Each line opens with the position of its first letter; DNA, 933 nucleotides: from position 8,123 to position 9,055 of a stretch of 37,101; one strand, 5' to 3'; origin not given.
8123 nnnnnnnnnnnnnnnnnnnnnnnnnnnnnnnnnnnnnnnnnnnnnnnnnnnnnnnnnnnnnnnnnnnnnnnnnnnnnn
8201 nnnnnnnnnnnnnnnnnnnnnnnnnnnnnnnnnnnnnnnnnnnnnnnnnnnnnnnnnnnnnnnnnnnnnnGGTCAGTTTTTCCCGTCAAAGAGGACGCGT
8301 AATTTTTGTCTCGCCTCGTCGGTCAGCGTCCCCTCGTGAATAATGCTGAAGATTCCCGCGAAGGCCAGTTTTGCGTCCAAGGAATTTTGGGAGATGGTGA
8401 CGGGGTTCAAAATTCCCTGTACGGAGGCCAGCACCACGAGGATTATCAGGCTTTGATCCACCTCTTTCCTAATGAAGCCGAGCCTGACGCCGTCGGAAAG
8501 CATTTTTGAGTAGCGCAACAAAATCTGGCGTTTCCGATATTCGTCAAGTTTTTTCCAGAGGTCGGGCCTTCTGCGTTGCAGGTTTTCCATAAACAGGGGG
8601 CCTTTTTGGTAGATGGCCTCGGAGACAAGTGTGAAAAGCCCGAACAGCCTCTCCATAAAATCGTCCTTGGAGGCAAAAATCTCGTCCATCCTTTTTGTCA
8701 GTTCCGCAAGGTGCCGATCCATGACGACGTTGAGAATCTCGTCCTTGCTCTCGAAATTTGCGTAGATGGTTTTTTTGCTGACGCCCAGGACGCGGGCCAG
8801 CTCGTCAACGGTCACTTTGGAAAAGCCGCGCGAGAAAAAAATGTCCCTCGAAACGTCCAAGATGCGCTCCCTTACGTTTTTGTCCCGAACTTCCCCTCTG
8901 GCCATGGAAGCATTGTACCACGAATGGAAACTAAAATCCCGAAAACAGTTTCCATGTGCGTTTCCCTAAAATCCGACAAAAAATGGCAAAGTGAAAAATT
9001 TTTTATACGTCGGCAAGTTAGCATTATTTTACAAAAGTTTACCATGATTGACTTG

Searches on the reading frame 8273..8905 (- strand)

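Call 27: search_protein_families(library=pfam, proteins=[window:8273-8905:-])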
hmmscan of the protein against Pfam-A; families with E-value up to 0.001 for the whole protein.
window:8273-8905:- (210 aa): 2 families
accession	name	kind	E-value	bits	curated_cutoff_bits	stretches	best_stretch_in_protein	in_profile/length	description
PF00440.29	TetR_N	-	6e-13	48.8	24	1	15-59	1-45/47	Bacterial regulatory proteins, tetR family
PF12728.13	HTH_17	-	0.00084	20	27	0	32-49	3-20/51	Helix-turn-helix domain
